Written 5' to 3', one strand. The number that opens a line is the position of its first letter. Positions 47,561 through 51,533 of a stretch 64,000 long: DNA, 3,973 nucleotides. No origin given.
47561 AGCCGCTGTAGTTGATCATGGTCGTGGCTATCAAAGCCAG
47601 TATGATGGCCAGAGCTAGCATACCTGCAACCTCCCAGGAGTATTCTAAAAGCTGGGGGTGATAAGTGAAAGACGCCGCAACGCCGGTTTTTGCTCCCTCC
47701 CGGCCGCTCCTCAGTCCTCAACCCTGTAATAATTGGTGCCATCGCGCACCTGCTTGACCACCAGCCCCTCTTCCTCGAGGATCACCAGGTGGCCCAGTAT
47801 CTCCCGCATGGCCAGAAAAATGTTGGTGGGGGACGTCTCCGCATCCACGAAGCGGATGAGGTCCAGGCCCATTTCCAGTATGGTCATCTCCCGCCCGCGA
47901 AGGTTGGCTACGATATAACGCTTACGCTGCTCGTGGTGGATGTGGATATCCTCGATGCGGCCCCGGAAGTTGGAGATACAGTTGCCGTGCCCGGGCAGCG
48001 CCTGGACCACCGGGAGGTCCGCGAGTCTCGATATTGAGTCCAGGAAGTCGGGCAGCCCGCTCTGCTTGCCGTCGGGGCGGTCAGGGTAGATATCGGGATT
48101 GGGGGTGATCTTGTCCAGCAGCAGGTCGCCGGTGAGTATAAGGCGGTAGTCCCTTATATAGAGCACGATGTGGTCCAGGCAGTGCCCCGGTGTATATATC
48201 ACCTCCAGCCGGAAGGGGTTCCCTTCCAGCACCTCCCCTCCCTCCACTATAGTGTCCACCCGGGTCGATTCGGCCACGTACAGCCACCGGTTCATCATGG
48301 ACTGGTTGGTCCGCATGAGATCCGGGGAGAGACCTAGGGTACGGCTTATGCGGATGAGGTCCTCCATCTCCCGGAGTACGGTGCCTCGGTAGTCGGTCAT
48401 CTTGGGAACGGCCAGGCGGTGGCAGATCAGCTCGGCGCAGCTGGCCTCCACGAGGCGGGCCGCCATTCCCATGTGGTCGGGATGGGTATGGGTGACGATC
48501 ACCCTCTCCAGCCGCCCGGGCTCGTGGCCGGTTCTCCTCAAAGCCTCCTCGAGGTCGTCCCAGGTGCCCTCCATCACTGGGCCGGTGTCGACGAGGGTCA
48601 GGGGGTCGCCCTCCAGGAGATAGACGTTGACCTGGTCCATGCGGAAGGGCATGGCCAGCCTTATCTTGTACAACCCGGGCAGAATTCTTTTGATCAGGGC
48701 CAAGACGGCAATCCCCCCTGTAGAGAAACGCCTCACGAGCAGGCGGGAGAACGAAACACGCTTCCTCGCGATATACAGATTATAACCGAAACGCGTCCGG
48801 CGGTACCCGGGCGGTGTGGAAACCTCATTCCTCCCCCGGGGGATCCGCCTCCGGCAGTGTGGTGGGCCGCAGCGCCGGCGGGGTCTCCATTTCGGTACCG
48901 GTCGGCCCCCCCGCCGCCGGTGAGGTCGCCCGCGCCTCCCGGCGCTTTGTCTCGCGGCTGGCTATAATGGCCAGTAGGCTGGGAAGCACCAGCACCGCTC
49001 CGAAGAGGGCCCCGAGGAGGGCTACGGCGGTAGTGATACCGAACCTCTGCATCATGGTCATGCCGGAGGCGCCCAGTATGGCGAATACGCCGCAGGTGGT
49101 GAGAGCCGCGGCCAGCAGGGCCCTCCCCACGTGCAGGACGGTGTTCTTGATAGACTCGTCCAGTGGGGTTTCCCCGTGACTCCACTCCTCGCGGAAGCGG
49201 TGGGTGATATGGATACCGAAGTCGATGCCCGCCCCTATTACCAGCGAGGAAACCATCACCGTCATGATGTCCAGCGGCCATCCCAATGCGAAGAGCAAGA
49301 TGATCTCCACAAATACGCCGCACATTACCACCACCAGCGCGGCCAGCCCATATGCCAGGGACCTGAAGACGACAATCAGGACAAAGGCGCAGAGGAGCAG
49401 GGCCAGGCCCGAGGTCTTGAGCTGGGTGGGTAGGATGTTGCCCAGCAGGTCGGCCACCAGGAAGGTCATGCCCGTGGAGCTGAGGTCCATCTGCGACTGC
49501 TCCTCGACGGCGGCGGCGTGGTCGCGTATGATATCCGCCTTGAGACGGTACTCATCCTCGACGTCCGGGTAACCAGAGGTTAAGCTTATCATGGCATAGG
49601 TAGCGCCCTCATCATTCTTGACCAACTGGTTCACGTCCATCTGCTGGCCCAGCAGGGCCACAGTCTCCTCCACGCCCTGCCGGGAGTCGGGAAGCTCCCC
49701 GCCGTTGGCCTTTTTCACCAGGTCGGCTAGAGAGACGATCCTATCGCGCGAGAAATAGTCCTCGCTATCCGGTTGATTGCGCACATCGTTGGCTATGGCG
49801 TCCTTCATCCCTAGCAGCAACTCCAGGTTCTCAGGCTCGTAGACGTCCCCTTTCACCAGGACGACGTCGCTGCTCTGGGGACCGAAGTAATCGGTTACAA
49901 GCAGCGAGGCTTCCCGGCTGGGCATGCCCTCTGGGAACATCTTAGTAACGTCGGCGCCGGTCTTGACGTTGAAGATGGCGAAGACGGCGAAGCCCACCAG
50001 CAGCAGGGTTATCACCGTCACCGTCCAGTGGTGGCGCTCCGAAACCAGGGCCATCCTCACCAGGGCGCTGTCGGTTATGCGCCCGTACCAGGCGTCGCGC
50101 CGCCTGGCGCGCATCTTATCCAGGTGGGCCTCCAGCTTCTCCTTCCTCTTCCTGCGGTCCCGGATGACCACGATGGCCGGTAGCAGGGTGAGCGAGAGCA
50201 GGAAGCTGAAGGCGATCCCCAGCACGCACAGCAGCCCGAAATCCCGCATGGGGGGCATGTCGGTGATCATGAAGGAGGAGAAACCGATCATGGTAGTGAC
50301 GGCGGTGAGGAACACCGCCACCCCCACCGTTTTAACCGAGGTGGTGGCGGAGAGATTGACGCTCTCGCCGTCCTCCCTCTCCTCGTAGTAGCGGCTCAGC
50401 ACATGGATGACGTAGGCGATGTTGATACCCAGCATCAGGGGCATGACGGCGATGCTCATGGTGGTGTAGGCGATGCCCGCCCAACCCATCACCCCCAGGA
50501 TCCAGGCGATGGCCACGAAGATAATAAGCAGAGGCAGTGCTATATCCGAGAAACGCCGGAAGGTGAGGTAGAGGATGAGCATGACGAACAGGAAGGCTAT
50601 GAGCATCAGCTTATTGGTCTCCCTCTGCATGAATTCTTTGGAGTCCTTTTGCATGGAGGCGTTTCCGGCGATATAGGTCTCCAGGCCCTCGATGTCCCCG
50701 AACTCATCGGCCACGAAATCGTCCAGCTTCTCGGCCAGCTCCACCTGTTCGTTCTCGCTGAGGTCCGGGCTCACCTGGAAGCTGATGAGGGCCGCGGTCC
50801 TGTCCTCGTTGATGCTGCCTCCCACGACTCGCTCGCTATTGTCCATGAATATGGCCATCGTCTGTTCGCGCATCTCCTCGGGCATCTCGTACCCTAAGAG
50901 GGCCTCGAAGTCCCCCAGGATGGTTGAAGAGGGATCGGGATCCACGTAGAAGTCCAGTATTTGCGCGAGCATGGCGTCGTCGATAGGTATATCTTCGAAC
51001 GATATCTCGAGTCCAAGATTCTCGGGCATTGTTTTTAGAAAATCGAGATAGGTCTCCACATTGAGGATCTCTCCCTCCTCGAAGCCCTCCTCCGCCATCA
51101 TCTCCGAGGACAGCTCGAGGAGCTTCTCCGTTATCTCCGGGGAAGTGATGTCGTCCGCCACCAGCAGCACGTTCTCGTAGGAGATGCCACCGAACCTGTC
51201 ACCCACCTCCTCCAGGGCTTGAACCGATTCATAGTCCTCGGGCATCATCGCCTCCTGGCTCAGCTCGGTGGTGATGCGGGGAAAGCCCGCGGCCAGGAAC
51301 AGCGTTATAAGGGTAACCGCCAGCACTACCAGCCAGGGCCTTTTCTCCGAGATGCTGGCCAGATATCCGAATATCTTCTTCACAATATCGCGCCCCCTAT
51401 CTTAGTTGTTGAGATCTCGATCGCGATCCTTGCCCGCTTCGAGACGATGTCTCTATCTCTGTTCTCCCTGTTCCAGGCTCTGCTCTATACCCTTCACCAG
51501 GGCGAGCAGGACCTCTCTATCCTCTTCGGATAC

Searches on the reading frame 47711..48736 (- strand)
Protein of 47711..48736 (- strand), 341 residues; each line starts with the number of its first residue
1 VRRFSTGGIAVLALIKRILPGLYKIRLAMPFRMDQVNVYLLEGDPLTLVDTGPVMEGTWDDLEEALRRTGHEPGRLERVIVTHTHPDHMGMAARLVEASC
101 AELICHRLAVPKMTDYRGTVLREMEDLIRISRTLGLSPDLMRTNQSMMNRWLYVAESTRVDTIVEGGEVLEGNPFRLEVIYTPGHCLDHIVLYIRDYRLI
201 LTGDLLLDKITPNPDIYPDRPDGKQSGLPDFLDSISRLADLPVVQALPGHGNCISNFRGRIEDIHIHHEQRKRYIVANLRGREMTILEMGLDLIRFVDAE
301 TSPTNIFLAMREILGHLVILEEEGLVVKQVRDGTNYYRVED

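Call 60: search_protein_families(library=pfam, proteins=[window:47711-48736:-], max_evalue=0.001)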
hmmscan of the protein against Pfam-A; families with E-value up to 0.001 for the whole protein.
window:47711-48736:- (341 aa): 1 family
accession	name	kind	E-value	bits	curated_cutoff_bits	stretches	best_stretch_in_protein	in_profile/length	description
PF00753.33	Lactamase_B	-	2.1e-23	83.7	22.7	1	34-250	4-196/196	Metallo-beta-lactamase superfamily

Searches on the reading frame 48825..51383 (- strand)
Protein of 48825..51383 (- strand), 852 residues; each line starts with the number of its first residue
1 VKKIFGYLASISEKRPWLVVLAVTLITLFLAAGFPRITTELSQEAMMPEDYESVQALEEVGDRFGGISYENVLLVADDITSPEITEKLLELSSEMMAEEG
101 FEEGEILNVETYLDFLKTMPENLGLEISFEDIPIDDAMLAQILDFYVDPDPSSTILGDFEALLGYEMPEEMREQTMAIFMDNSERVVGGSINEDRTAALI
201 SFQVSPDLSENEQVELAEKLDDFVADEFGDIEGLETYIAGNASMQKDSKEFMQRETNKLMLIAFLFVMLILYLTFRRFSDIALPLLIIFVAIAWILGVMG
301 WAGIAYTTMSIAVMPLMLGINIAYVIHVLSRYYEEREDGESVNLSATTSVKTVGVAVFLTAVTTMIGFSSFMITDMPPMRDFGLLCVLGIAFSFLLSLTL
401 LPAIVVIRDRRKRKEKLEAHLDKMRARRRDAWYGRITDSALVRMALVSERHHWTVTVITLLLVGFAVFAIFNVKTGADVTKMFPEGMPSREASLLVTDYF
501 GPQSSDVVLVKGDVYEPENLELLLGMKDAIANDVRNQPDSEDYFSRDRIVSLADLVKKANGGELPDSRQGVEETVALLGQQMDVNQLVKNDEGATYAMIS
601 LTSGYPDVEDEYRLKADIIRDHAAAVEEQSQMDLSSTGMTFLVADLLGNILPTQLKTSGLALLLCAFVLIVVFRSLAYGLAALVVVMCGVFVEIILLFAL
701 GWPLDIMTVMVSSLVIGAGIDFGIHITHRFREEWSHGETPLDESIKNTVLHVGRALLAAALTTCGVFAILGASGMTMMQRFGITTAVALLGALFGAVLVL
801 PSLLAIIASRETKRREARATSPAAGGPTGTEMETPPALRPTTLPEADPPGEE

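Call 60: search_protein_families(library=pfam, proteins=[window:48825-51383:-], max_evalue=0.001)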
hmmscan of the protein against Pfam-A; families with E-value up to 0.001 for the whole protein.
window:48825-51383:- (852 aa): 4 families
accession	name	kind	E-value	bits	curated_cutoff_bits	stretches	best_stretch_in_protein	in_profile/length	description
PF03176.21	MMPL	-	8.5e-60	202.9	20.5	2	145-414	70-308/333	MMPL family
PF12349.14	Sterol-sensing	-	1.3e-17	64.5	22.3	2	285-418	13-146/153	Sterol-sensing domain of SREBP cleavage-activation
PF00873.25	ACR_tran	-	9.3e-13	47.2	28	2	255-467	332-542/1021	AcrB/AcrD/AcrF family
PF02460.24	Patched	-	1.1e-09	38.6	23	1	274-407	24-156/156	Patched SSD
